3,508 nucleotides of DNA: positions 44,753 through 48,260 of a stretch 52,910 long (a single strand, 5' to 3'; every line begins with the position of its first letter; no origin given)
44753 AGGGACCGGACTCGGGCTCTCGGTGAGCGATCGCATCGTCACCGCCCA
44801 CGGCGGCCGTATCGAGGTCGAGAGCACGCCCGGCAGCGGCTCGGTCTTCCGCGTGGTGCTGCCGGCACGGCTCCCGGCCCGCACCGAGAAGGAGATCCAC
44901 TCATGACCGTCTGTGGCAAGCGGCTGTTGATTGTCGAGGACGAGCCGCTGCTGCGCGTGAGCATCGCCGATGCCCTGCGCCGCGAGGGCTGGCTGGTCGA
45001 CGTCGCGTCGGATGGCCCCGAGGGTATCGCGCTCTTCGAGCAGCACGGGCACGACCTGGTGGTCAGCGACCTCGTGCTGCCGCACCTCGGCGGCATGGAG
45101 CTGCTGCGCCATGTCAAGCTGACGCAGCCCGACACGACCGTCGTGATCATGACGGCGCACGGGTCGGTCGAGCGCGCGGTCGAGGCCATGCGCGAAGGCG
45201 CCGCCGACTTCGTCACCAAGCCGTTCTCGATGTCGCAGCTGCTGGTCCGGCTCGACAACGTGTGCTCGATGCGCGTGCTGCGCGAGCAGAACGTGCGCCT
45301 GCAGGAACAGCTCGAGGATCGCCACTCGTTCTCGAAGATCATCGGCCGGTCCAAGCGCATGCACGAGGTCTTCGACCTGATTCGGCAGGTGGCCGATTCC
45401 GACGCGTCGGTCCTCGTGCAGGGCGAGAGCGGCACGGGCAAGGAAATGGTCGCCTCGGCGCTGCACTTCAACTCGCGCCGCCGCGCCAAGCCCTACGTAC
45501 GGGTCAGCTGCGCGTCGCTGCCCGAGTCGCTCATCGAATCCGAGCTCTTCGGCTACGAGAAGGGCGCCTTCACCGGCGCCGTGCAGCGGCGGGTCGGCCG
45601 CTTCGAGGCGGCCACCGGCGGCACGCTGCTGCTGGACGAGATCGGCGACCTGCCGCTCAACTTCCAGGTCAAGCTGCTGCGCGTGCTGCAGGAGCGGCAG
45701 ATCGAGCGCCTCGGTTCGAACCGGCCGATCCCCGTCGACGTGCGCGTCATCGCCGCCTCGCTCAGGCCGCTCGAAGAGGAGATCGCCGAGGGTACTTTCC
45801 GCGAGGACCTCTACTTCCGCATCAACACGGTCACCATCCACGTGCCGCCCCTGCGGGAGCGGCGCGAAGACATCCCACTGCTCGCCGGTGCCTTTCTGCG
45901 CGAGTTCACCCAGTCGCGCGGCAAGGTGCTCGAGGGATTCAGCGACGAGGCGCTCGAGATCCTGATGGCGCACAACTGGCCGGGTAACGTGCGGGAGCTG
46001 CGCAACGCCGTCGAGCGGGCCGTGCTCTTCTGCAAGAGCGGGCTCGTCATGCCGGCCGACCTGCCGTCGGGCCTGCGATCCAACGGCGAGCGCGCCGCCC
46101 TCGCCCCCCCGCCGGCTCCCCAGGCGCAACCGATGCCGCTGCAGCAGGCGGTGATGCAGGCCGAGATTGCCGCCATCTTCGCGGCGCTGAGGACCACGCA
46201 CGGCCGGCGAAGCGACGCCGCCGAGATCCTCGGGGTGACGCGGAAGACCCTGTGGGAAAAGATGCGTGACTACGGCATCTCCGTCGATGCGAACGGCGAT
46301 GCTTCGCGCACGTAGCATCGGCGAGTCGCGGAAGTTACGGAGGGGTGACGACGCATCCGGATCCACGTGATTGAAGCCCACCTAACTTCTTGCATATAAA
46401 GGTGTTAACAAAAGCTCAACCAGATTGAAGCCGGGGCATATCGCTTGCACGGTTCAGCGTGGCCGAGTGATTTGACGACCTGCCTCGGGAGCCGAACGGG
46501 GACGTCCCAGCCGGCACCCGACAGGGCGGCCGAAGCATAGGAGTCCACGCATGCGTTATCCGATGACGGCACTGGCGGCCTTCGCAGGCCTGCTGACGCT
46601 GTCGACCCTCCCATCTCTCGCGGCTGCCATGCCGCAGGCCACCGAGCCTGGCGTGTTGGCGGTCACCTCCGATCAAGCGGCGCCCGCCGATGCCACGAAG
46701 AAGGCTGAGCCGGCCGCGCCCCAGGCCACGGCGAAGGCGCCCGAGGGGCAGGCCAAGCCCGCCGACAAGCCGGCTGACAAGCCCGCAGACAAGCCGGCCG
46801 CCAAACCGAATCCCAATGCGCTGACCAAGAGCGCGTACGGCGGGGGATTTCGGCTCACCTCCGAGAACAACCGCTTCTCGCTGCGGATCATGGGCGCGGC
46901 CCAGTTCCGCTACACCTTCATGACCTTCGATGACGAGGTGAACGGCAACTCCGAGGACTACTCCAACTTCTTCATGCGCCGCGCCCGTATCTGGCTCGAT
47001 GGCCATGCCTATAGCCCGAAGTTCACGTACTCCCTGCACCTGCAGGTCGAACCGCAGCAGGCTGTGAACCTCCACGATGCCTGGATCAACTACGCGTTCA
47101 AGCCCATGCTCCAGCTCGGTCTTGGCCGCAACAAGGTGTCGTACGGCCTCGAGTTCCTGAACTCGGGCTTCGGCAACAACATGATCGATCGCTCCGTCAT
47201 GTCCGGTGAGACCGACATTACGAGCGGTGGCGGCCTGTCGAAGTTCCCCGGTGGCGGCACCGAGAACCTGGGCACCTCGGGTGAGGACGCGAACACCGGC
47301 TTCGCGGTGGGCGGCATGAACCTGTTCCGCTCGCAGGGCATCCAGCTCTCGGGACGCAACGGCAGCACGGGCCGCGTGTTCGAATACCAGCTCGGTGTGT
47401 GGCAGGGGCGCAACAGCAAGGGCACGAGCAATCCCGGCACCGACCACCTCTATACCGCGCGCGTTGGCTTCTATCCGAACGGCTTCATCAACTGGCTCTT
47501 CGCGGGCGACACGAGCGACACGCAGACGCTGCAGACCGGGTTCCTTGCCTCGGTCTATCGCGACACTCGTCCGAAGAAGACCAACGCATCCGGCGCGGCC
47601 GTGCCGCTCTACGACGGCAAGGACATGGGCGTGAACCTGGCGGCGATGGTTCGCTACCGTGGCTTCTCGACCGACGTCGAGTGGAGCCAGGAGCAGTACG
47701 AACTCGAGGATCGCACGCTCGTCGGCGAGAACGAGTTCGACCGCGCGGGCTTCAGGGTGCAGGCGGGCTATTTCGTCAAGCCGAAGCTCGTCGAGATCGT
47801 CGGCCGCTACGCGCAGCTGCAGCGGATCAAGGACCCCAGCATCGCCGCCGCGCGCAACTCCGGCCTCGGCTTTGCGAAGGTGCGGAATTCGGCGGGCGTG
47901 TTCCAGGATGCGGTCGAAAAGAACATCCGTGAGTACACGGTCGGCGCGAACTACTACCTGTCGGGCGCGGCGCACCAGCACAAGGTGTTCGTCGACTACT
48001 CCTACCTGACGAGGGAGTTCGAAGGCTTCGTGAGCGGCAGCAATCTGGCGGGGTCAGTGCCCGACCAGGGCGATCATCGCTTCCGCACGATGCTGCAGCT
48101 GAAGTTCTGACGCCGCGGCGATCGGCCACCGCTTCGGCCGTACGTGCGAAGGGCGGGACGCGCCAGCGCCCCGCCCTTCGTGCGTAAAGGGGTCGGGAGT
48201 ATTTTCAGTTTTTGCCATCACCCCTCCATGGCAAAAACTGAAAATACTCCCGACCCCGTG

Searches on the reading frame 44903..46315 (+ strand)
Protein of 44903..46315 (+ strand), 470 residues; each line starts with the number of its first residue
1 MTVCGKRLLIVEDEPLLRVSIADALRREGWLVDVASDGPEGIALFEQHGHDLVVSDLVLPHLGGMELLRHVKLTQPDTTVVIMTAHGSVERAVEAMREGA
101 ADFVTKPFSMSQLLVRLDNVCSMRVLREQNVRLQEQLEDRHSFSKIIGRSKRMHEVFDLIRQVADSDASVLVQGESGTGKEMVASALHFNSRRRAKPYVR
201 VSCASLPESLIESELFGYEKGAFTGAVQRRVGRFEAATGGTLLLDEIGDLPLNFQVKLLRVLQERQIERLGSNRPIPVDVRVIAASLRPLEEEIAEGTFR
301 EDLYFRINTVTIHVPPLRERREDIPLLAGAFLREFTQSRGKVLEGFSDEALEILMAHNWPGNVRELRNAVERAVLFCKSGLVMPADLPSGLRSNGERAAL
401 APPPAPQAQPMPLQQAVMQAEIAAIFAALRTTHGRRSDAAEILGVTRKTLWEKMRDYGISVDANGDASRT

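Call 15: search_protein_families(library=pfam, proteins=[window:44903-46315:+])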
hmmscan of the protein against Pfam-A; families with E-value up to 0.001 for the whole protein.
window:44903-46315:+ (470 aa): 7 families
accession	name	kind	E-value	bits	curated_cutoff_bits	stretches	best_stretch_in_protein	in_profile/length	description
PF00158.32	Sigma54_activat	-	8.9e-71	237.4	20.2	1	146-313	1-168/168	Sigma-54 interaction domain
PF25601.1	AAA_lid_14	-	1.3e-27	95.9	27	1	318-398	1-81/87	AAA+ ATPase lid domain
PF00072.30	Response_reg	-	1.4e-26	93.3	30.2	1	9-117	2-110/111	Response regulator receiver domain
PF14532.12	Sigma54_activ_2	-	3.2e-23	82.9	25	1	147-317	1-138/138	Sigma-54 interaction domain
PF02954.25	HTH_8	-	2.3e-11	43.7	22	1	421-457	6-42/42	Bacterial regulatory protein, Fis family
PF07728.20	AAA_5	-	1e-06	29.2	22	1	170-289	2-124/139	AAA domain (dynein-related subfamily)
PF13191.12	AAA_16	-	5.9e-05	24.1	32.6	1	146-206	2-63/167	AAA ATPase domain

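Call 23: find_related_loci(query=window:44903-46315:+, collection=genome_contigs, flank=10000)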
Query window:44903-46315:+ (470 aa) in genome_contigs; peptide patterns used: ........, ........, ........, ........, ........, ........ (x = any residue, [..] = any of these).
600 stretches matched a pattern (row limit reached: there are more); 598 encode a relative of the query (tblastn E <= 1e-3); the best 80 are kept; 80 distinct loci.
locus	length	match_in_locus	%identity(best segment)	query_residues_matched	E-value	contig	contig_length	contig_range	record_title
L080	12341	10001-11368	70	1-460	0e+0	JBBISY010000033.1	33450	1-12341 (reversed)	MAG: Acidobacteriota bacterium isolate PGS172224_bin_384 NODE_1502_length_33450_cov_19.687528, whole genome shotgun sequ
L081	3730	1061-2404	45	7-459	2e-134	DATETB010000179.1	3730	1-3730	MAG TPA_asm: Candidatus Brocadiales bacterium isolate SMAG_U8304 k141_2772848, whole genome shotgun sequence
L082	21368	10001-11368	46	3-465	1e-126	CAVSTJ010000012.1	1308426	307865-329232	MAG: uncultured Acidobacteriaceae bacterium isolate MFD09671.bin.2.138 genome assembly, contig: contig_9496, whole genom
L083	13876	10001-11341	43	7-461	7e-126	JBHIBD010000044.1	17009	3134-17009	MAG: Candidatus Brocadiales bacterium isolate K_2_bin.28 NODE_1564_length_17009_cov_13.190869, whole genome shotgun sequ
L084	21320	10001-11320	47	8-455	5e-125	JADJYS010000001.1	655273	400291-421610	MAG: bacterium isolate Lyne_18-Q3-R50-59_BATAC.526 tig00003239-10-6545020, whole genome shotgun sequence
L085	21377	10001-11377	47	8-459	3e-124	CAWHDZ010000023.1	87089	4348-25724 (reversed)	MAG: uncultured delta proteobacterium isolate MFD04716.bin.3.597 genome assembly, contig: contig_27311, whole genome sho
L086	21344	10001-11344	46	6-459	8e-124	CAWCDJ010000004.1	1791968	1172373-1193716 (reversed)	MAG: Bryobacterales bacterium isolate MFD05502.bin.1.198 genome assembly, contig: contig_30541, whole genome shotgun seq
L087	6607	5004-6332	45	8-459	9e-124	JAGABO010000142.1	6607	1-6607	MAG: Treponema sp. isolate RGIG8293 Water_buffalos_Rumen.Co__c5244117, whole genome shotgun sequence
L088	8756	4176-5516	45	8-464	2e-123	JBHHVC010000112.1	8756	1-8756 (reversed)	MAG: Candidatus Zixiibacteriota bacterium isolate S.4.sp3_bin.43 NODE_3683_length_8756_cov_4.439145, whole genome shotgu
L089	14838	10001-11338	45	8-459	2e-123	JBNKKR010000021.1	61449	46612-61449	MAG: Desulfocapsaceae bacterium isolate H1H2.bin.35.strict NODE_21_length_61449_cov_5.816789, whole genome shotgun seque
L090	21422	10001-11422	42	7-459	1e-122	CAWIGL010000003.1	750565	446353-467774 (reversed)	MAG: uncultured delta proteobacterium isolate MFD03726.bin.2.45 genome assembly, contig: contig_26574, whole genome shot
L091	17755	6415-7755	45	5-459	4e-122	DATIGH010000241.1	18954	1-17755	MAG TPA_asm: Nitrospira sp. isolate SMAG_U16416 k141_1684057, whole genome shotgun sequence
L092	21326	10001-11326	46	7-459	6e-122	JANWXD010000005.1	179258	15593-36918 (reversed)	MAG: Bryobacteraceae bacterium isolate SKYG38 NODE_5_length_179258_cov_7.480972, whole genome shotgun sequence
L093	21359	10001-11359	43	2-458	5e-122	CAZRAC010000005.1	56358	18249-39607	MAG TPA_asm: uncultured Syntrophaceae bacterium isolate binchicken_co265_60 genome assembly, contig: NODE_964_length_563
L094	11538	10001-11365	44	7-469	2e-121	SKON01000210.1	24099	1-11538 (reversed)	MAG: Myxococcales bacterium isolate CSSed162cmA_33 CSSed16-2cmA-3717, whole genome shotgun sequence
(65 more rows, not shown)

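Call 55: find_homologous_proteins(query=window:44903-46315:+, max_evalue=1e-80)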
Query window:44903-46315:+ (470 aa): 7183 proteins with E <= 1e-80 among 8000 candidates; the best 120 are listed.
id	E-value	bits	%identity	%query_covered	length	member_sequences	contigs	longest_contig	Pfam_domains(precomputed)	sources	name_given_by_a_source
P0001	0.0e+0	1031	100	100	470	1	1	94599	PF00158.33,PF25601.2,PF02954.26,PF14532.13,PF07728.21,PF00072.31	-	-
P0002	0.0e+0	1027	100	100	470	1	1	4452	PF00158.33,PF25601.2,PF02954.26,PF14532.13,PF07728.21,PF00072.31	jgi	-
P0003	3.4e-243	826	79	100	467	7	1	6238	PF00158.33,PF25601.2,PF02954.26,PF14532.13,PF07728.21,PF00072.31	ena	-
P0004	4.3e-238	809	78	100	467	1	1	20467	PF00158.33,PF25601.2,PF02954.26,PF14532.13,PF00072.31,PF13191.13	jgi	jgi:DNA-binding NtrC family response regulator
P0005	3.0e-236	803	76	100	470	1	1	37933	PF00158.33,PF25601.2,PF02954.26,PF14532.13,PF07728.21,PF00072.31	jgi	jgi:DNA-binding NtrC family response regulator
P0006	4.3e-236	802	79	99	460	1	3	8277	PF00158.33,PF25601.2,PF02954.26,PF14532.13,PF07728.21,PF00072.31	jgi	jgi:DNA-binding NtrC family response regulator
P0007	1.1e-234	797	77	100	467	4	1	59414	PF00158.33,PF25601.2,PF02954.26,PF14532.13,PF07728.21,PF00072.31,PF13191.13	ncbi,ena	-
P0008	1.4e-231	787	77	98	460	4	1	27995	PF00158.33,PF25601.2,PF02954.26,PF14532.13,PF07728.21,PF00072.31,PF13191.13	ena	-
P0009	6.4e-231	785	76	100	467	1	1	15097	PF00158.33,PF25601.2,PF02954.26,PF14532.13,PF00072.31,PF13191.13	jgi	jgi:DNA-binding NtrC family response regulator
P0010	2.8e-229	780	76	99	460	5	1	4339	PF00158.33,PF25601.2,PF02954.26,PF14532.13,PF00072.31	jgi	jgi:DNA-binding NtrC family response regulator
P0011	1.7e-225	767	75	99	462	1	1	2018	PF00158.33,PF25601.2,PF02954.26,PF14532.13,PF07728.21,PF00072.31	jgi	jgi:DNA-binding NtrC family response regulator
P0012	2.9e-225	766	75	99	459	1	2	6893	PF00158.33,PF25601.2,PF02954.26,PF14532.13,PF00072.31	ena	-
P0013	1.3e-224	764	75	98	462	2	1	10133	PF00158.33,PF25601.2,PF02954.26,PF14532.13,PF07728.21,PF00072.31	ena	-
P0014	1.3e-224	764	76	99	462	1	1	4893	PF00158.33,PF25601.2,PF02954.26,PF14532.13,PF07728.21,PF00072.31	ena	-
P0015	6.4e-224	762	76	99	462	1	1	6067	PF00158.33,PF25601.2,PF02954.26,PF14532.13,PF07728.21,PF00072.31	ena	-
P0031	1.6e-216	738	71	98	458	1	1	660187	PF00158.33,PF25601.2,PF02954.26,PF14532.13,PF00072.31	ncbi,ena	-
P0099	4.5e-212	723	73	98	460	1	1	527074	PF00158.33,PF25601.2,PF02954.26,PF14532.13,PF00072.31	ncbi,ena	-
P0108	1.5e-211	721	71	99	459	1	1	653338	PF00158.33,PF25601.2,PF02954.26,PF14532.13,PF00072.31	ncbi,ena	-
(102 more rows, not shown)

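Call 56: find_encoding_contigs(protein=P0099, flank=10000, max_places=1)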
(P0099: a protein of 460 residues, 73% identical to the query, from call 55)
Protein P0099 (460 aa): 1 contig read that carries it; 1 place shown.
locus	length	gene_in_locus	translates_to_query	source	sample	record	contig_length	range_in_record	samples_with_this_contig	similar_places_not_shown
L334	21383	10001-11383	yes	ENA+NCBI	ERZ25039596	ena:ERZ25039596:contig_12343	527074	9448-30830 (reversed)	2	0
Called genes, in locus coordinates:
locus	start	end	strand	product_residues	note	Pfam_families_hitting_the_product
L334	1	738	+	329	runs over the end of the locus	PF02665:Nitrate_red_gam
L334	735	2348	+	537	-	PF13187:Fer4_9 (faint), PF12797:Fer4_2 (faint), PF13237:Fer4_10 (faint), PF13183:Fer4_8, PF13534:Fer4_17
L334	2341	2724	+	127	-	-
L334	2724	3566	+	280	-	PF13187:Fer4_9 (faint), PF13237:Fer4_10 (faint), PF12837:Fer4_6 (faint), PF13183:Fer4_8 (faint), PF13247:Fer4_11, PF00037:Fer4 (weak), PF12838:Fer4_7 (weak), PF13247:Fer4_11 (weak)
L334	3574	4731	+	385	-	PF03916:NrfD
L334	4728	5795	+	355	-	PF05201:GlutR_N, PF01488:Shikimate_DH, PF03807:F420_oxidored (weak)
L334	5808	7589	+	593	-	PF13241:NAD_binding_7, PF00590:TP_methylase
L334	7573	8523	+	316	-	PF12974:Phosphonate-bd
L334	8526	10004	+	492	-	PF00672:HAMP, PF00512:HisKA, PF02518:HATPase_c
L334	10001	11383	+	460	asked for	PF00072:Response_reg, PF00158:Sigma54_activat, PF14532:Sigma54_activ_2, PF25601:AAA_lid_14, PF02954:HTH_8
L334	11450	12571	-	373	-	PF03601:Cons_hypoth698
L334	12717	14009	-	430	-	PF00375:SDF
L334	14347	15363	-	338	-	PF00291:PALP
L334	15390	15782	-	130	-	PF01042:Ribonuc_L-PSP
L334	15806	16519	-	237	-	PF08348:PAS_6, PF13309:HTH_22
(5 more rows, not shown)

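Call 57: find_encoding_contigs(protein=P0031, flank=10000, max_places=1)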
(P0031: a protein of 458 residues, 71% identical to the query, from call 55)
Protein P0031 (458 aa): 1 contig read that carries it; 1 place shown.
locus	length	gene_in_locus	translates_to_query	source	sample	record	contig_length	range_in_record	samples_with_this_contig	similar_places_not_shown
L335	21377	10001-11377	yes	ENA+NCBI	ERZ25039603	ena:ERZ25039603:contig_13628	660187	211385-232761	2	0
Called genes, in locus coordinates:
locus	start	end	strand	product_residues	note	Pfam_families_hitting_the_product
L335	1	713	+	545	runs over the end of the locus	PF12838:Fer4_7 (faint), PF13183:Fer4_8, PF13237:Fer4_10 (faint), PF13534:Fer4_17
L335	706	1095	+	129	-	-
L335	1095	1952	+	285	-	PF12838:Fer4_7 (faint), PF13187:Fer4_9 (weak), PF13237:Fer4_10 (weak), PF13247:Fer4_11, PF00037:Fer4 (weak), PF13247:Fer4_11 (weak)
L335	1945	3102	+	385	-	PF03916:NrfD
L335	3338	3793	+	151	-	PF01475:FUR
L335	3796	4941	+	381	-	PF03150:CCP_MauG, PF00034:Cytochrom_C (faint)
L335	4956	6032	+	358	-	PF10518:TAT_signal, PF00149:Metallophos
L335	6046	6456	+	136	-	PF21342:SoxA-TsdA_cyt-c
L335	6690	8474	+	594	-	PF13241:NAD_binding_7, PF00590:TP_methylase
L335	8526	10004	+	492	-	PF00672:HAMP, PF00512:HisKA, PF02518:HATPase_c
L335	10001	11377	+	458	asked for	PF00072:Response_reg, PF00158:Sigma54_activat, PF14532:Sigma54_activ_2, PF25601:AAA_lid_14, PF02954:HTH_8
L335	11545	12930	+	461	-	PF07396:Porin_O_P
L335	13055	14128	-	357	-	PF00106:adh_short (faint), PF01073:3Beta_HSD, PF01370:Epimerase, PF02719:Polysacc_synt_2, PF04321:RmlD_sub_bind, PF16363:GDP_Man_Dehyd, PF07993:NAD_binding_4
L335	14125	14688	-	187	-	PF00908:dTDP_sugar_isom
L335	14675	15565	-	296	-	PF00483:NTP_transferase, PF12804:NTP_transf_3 (weak)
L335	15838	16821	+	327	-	PF00072:Response_reg, PF13487:HD_5, PF01966:HD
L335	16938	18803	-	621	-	PF00027:cNMP_binding, PF00206:Lyase_1, PF10415:FumaraseC_C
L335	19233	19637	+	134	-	PF00392:GntR, PF12802:MarR_2 (weak)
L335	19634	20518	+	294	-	PF00005:ABC_tran, PF13304:AAA_21 (weak)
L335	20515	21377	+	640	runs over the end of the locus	-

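Call 58: find_encoding_contigs(protein=P0108, flank=10000, max_places=1)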
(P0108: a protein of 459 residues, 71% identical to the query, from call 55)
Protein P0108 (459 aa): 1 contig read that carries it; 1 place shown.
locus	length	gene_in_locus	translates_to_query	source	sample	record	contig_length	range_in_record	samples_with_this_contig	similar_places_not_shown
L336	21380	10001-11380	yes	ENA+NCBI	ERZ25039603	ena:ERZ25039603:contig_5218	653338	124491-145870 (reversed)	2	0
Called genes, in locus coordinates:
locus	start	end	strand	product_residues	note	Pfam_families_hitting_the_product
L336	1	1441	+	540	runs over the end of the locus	PF13187:Fer4_9 (faint), PF12838:Fer4_7 (faint), PF13183:Fer4_8, PF13534:Fer4_17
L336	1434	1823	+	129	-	-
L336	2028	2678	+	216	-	PF13237:Fer4_10 (weak), PF13247:Fer4_11, PF13187:Fer4_9 (weak), PF00037:Fer4 (weak), PF12797:Fer4_2 (weak), PF12837:Fer4_6 (weak), PF12838:Fer4_7 (weak), PF13247:Fer4_11 (weak)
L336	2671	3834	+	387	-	PF03916:NrfD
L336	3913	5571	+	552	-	PF03486:HI0933_like (faint), PF07992:Pyr_redox_2, PF13450:NAD_binding_8 (faint), PF13738:Pyr_redox_3 (faint), PF00070:Pyr_redox, PF02852:Pyr_redox_dim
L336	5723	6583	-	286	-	PF13593:SBF_like, PF01758:SBF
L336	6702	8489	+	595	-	PF13241:NAD_binding_7, PF00590:TP_methylase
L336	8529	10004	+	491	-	PF00672:HAMP, PF00512:HisKA, PF02518:HATPase_c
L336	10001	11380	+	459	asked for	PF00072:Response_reg, PF00158:Sigma54_activat, PF14532:Sigma54_activ_2, PF25601:AAA_lid_14, PF02954:HTH_8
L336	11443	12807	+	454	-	PF07396:Porin_O_P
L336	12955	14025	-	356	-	PF01073:3Beta_HSD, PF01370:Epimerase, PF02719:Polysacc_synt_2, PF04321:RmlD_sub_bind, PF07993:NAD_binding_4, PF16363:GDP_Man_Dehyd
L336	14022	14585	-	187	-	PF00908:dTDP_sugar_isom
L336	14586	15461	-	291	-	PF00483:NTP_transferase, PF12804:NTP_transf_3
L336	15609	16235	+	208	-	PF00072:Response_reg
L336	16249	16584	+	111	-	PF01966:HD, PF13487:HD_5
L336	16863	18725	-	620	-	PF00027:cNMP_binding, PF00206:Lyase_1, PF10415:FumaraseC_C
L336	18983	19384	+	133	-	PF02082:Rrf2 (weak), PF00392:GntR, PF01325:Fe_dep_repress (faint)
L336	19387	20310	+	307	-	PF00005:ABC_tran, PF13304:AAA_21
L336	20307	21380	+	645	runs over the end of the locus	-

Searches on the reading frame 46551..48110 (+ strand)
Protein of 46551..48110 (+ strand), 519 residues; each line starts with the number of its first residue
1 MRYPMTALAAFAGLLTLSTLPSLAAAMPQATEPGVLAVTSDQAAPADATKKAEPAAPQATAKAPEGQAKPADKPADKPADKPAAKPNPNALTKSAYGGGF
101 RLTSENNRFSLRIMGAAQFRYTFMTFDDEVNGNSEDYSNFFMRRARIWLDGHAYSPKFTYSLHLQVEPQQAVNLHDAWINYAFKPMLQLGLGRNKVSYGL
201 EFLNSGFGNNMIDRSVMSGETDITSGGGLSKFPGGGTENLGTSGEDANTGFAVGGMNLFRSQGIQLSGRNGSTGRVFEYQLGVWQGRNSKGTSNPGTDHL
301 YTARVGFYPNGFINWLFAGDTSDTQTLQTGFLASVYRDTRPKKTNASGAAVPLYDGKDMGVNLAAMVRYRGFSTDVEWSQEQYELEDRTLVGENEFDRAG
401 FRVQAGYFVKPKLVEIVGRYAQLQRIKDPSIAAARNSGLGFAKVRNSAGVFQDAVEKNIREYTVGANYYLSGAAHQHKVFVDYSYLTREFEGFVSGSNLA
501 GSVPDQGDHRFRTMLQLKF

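Call 15: search_protein_families(library=pfam, proteins=[window:46551-48110:+])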
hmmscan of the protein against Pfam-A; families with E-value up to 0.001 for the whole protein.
window:46551-48110:+ (519 aa): 1 family
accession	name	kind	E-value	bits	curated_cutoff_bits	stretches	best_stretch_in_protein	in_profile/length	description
PF07396.17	Porin_O_P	-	2e-10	40.9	20.9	1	118-489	6-347/370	Phosphate-selective porin O and P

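Call 76: find_encoding_contigs(protein=window:46551-48110:+, flank=10000, max_places=2)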
Protein window:46551-48110:+ (519 aa): 5 contigs read that carry it; 2 places shown.
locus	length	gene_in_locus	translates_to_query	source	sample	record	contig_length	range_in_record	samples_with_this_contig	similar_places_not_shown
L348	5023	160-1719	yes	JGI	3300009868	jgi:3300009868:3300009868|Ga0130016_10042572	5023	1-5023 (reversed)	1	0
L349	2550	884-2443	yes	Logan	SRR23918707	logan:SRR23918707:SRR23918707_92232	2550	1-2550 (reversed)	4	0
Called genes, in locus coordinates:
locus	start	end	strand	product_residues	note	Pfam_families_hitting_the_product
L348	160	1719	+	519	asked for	-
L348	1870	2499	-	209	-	-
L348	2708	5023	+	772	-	?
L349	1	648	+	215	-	?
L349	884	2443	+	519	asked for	-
